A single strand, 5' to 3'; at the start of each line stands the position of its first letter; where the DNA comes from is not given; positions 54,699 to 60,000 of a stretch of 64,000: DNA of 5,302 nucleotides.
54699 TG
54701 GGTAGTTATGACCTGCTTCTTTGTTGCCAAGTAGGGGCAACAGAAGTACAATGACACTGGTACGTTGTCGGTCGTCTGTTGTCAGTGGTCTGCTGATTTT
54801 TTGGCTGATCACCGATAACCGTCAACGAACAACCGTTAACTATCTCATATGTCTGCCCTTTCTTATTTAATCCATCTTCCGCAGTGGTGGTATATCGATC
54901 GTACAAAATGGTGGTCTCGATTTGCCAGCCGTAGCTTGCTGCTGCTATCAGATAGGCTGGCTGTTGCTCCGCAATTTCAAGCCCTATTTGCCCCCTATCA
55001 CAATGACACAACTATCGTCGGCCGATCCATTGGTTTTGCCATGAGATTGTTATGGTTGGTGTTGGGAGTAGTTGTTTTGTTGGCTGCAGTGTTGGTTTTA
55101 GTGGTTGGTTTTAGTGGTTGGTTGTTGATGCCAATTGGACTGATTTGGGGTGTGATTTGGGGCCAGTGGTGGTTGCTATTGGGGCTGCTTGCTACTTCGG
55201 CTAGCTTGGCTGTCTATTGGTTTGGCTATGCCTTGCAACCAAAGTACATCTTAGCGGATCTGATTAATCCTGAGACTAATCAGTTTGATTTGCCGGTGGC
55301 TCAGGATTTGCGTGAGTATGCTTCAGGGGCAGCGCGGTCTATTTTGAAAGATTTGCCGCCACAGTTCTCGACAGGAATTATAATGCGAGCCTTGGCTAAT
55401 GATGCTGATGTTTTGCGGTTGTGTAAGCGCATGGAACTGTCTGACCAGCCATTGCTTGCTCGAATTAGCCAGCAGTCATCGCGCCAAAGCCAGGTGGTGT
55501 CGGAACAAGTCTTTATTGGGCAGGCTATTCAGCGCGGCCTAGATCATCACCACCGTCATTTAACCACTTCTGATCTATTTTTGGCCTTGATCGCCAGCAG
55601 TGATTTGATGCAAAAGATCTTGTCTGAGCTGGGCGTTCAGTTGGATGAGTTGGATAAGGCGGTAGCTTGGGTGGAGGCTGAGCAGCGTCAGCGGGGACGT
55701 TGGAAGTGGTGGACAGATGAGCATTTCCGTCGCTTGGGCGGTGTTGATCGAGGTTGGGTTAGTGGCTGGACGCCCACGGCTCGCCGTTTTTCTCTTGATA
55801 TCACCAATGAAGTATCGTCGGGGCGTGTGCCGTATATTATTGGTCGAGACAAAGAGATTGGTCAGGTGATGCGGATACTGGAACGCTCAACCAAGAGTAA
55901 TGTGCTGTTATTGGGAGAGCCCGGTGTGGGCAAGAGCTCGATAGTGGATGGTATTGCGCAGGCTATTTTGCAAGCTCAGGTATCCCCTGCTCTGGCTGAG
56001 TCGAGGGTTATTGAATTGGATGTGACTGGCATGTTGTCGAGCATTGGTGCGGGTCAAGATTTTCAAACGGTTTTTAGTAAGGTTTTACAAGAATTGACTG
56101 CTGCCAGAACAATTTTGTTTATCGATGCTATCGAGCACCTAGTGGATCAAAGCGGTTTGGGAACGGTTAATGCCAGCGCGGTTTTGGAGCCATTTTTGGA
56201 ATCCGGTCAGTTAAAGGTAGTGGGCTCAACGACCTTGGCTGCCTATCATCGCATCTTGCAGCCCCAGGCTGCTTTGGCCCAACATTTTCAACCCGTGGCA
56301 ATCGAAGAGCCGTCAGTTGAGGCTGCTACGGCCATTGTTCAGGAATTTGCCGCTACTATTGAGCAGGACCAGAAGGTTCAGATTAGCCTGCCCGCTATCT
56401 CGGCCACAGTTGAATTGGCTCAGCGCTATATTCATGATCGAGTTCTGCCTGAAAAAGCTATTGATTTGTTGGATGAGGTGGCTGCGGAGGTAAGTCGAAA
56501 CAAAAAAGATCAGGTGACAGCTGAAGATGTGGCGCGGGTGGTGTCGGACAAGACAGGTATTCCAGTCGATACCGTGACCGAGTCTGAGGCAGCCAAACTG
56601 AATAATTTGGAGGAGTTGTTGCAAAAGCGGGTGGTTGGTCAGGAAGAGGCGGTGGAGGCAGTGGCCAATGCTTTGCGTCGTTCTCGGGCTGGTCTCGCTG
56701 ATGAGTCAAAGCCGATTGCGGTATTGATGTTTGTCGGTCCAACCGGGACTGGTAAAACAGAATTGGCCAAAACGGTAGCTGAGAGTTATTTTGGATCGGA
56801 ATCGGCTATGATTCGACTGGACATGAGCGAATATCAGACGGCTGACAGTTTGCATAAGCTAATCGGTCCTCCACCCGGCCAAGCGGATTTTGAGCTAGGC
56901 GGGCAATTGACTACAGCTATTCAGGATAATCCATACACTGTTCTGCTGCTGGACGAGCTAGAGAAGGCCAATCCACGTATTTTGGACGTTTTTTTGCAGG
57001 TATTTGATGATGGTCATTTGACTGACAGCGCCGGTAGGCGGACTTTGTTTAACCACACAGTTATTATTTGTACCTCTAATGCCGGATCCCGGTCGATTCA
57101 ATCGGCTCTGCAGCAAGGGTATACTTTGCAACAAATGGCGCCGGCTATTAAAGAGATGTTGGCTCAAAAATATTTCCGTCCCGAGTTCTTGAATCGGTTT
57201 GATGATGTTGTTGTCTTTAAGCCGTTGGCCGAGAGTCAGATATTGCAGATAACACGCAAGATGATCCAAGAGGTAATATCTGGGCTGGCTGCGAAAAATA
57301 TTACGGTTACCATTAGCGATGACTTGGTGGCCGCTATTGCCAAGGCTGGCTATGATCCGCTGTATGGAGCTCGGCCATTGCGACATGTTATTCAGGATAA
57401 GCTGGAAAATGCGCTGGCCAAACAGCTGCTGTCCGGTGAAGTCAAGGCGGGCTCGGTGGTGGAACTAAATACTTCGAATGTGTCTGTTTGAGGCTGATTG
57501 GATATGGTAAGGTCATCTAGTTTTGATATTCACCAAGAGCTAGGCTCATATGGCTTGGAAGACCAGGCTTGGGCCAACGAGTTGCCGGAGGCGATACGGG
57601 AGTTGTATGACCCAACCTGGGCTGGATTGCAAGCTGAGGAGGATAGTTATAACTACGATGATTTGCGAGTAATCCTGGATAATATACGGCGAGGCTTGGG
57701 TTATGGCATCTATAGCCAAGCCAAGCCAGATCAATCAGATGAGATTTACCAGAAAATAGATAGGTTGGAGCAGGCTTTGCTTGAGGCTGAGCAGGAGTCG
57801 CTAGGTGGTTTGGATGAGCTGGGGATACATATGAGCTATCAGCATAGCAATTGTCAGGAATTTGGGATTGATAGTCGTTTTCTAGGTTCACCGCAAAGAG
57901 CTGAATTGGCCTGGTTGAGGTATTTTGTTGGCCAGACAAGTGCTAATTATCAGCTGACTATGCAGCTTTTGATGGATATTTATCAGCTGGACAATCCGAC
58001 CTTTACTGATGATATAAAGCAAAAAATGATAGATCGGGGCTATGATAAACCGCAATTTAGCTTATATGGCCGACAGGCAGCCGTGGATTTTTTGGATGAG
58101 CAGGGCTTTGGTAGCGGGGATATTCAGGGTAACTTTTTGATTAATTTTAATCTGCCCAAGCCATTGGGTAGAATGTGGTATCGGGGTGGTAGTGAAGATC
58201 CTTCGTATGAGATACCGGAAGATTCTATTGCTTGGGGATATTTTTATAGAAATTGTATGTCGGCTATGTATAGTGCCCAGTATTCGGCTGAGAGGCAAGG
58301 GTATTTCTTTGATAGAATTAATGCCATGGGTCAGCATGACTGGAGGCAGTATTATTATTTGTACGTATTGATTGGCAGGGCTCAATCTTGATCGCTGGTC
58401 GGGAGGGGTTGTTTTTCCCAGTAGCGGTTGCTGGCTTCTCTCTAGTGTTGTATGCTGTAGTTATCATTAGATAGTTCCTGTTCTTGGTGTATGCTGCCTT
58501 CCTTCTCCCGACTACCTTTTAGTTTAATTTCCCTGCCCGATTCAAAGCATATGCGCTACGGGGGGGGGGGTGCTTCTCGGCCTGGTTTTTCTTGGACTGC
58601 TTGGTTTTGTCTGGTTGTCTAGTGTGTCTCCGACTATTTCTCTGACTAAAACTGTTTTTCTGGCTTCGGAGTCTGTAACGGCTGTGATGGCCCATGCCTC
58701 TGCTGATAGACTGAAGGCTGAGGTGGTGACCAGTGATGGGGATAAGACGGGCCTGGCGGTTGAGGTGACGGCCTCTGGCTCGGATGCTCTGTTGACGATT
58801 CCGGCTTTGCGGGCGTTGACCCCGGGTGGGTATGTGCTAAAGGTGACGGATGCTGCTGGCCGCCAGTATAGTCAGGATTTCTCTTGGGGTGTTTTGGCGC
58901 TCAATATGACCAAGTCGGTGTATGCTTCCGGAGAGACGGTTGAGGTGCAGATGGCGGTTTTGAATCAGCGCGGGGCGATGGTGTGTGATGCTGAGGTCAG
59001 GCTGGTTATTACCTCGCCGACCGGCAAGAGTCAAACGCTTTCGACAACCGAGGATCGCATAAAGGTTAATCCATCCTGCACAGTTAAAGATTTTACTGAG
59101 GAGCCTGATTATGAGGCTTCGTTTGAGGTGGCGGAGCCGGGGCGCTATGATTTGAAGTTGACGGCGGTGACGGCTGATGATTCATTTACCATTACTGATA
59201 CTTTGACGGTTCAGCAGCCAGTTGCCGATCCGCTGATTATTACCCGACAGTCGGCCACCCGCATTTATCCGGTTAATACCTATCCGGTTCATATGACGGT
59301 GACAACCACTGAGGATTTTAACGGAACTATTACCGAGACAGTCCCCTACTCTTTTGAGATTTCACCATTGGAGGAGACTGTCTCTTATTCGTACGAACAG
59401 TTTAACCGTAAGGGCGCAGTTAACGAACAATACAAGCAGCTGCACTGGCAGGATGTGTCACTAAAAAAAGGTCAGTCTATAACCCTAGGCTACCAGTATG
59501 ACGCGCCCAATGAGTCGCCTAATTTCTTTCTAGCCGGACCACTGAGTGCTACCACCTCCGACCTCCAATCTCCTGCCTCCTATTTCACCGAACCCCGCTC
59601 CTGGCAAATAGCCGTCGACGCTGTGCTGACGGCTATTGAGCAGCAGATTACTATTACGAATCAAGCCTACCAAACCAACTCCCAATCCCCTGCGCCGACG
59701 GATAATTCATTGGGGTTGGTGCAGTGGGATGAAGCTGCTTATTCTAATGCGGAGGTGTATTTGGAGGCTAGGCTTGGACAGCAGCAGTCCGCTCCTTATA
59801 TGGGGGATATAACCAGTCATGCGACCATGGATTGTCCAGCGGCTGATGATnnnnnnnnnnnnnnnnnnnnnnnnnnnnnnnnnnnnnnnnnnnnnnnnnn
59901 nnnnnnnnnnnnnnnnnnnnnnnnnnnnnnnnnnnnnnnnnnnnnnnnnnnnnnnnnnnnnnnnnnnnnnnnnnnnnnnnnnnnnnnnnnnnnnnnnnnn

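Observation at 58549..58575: G11 homopolymer at the start codon of the giant cysteine-repeat surface protein: candidate slipped-strand phase-variation switch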

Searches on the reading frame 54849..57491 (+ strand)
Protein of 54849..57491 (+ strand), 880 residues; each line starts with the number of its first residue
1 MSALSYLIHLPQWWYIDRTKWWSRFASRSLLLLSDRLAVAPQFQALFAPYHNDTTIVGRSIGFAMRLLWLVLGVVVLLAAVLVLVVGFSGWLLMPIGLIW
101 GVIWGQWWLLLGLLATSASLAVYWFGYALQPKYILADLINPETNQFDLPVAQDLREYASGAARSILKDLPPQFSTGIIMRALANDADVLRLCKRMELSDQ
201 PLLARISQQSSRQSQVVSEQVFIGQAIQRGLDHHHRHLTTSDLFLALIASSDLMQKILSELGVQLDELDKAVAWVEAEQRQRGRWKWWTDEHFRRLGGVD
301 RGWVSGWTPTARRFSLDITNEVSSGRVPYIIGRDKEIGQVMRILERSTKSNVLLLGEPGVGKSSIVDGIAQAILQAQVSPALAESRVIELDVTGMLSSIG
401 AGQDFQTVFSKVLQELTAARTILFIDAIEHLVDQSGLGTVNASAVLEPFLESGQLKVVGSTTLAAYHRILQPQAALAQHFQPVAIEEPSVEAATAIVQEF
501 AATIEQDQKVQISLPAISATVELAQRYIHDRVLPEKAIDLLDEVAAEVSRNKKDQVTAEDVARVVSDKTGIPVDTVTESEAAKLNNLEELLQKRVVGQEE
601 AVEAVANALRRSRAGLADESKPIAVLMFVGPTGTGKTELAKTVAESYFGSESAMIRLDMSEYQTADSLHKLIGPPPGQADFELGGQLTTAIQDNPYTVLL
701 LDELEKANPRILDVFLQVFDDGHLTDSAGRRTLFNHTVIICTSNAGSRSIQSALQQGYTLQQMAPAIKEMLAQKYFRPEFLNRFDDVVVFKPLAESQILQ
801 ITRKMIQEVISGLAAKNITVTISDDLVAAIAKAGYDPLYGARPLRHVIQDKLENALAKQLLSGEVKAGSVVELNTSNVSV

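Call 8: search_protein_families(library=pfam, proteins=[window:54849-57488:+], max_evalue=0.01)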
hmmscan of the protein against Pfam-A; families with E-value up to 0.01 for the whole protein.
window:54849-57488:+ (880 aa): 38 families (the best 25 are shown)
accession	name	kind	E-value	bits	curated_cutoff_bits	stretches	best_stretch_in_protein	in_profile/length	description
PF07724.20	AAA_2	-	8.9e-50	169.4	27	1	621-786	1-165/166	AAA domain (Cdc48 subfamily)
PF10431.15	ClpB_D2-small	-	2.4e-24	85.6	21.9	1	793-872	1-80/81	C-terminal, D2-small domain, of ClpB protein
PF00004.35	AAA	-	4.1e-18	66.5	21.2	2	626-755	1-119/131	ATPase family associated with various cellular activities (AAA)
PF07728.20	AAA_5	-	2.6e-17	63.6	22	2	626-750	2-131/139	AAA domain (dynein-related subfamily)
PF17871.7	AAA_lid_9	-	2.2e-16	60.1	22.8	1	489-587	1-100/104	AAA lid domain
PF13191.12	AAA_16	-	4.6e-13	50.5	32.6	2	331-379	3-56/167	AAA ATPase domain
PF13401.12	AAA_22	-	1e-08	36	27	1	625-720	7-109/130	AAA domain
PF00158.32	Sigma54_activat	-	3.6e-08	33.7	20.2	1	624-745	23-143/168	Sigma-54 interaction domain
PF12775.13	AAA_7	-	1.3e-07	31.8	25.8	1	626-672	36-82/181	P-loop containing dynein motor region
PF05673.19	DUF815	-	5.1e-07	29.5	23.8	1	340-393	44-90/249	Protein of unknown function (DUF815)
PF20720.3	nSTAND3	-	5.7e-06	26.6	27.2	0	339-378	9-46/155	Novel STAND NTPase 3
PF20703.3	nSTAND1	-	6.4e-06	26.5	27.1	1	331-502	17-201/379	Novel STAND NTPase 1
PF00910.28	RNA_helicase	-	1.2e-05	26.1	21.5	0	352-376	1-25/105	RNA helicase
PF25201.1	nSTAND6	-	3.8e-05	24.2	27.7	0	331-377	2-46/148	Novel STAND NTPase 6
PF13555.12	AAA_29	-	3.9e-05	23.8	27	1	347-374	20-47/61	P-loop containing region of AAA domain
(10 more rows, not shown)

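Call 15: find_encoding_contigs(protein=window:54849-57491:+, flank=10000, max_places=10)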
Protein window:54849-57491:+ (880 aa): 1 contig read that carries it; 1 place shown.
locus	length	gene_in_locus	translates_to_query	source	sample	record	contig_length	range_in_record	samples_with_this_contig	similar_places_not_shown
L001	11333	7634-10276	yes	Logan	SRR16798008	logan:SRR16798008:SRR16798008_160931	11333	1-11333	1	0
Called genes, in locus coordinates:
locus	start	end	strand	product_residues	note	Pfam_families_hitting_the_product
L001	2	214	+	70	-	?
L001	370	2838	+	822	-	-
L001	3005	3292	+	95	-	-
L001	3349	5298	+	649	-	PF00912:Transgly, PF00905:Transpeptidase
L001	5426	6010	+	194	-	PF01351:RNase_HII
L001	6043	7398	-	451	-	-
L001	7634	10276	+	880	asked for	PF00910:RNA_helicase (faint), PF13191:AAA_16, PF00004:AAA (weak), PF17871:AAA_lid_9, PF00004:AAA, PF07724:AAA_2, PF07728:AAA_5, PF10431:ClpB_D2-small, +6 more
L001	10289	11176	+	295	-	-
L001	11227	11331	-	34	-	?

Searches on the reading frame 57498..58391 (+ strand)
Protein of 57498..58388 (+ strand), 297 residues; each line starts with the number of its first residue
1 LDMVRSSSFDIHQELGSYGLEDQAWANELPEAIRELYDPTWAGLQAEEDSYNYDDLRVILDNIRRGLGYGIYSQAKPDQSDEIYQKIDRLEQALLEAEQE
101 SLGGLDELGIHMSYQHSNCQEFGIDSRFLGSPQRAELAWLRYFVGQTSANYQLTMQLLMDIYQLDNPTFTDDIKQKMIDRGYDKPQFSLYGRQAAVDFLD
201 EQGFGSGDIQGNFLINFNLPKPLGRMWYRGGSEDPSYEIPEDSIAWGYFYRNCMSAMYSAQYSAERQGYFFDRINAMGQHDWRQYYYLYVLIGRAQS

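Call 8: search_protein_families(library=pfam, proteins=[window:57498-58388:+], max_evalue=0.01)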
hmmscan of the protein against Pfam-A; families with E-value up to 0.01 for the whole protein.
window:57498-58388:+ (297 aa): 0 families

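Call 19: find_encoding_contigs(protein=window:57504-58391:+, flank=10000, max_places=10)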
Protein window:57504-58391:+ (295 aa): 2 contigs read that carry it; 2 places shown.
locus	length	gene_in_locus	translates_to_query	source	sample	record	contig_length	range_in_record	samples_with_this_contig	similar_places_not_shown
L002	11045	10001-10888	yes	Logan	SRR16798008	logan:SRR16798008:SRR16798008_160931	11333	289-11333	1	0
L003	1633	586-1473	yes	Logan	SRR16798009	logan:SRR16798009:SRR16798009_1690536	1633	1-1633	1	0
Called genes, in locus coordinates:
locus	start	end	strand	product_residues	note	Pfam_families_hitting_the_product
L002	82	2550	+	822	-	-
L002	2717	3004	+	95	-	-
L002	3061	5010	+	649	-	PF00912:Transgly, PF00905:Transpeptidase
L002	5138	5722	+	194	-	PF01351:RNase_HII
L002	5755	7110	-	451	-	-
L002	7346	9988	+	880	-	PF00910:RNA_helicase (faint), PF13191:AAA_16, PF00004:AAA (weak), PF17871:AAA_lid_9, PF00004:AAA, PF07724:AAA_2, PF07728:AAA_5, PF10431:ClpB_D2-small, +6 more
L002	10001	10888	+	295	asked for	-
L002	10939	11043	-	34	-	?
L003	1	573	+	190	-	?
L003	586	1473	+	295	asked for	-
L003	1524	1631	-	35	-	?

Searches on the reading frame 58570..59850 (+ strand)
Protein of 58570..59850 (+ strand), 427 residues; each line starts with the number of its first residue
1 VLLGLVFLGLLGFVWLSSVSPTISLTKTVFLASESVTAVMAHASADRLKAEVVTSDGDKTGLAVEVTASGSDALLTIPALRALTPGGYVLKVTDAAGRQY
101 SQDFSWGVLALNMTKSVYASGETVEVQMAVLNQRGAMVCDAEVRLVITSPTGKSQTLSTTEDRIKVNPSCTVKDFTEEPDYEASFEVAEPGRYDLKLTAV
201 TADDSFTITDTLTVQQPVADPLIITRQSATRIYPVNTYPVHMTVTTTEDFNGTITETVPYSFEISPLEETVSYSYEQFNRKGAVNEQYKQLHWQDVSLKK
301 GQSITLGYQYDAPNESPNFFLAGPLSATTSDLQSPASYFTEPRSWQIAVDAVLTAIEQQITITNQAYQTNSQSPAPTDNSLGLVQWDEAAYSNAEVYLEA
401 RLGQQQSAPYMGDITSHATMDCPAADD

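Call 64: search_solved_structures(query=window:58570-59850:+, max_evalue=1)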
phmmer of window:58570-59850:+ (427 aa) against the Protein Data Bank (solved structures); distinct sequences matched with E-value up to 1: 4.
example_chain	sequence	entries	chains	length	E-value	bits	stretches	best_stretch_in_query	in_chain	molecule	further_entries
6fwx_A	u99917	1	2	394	0.0058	18.9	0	51-100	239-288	Titin,Titin,Titin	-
9ibi_A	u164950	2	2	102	0.073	15.3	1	290-325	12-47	Titin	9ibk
7ahs_A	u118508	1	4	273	0.23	13.6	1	285-324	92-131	Isoform 5 of Titin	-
9rhk_A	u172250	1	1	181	0.31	13.2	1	291-325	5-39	Titin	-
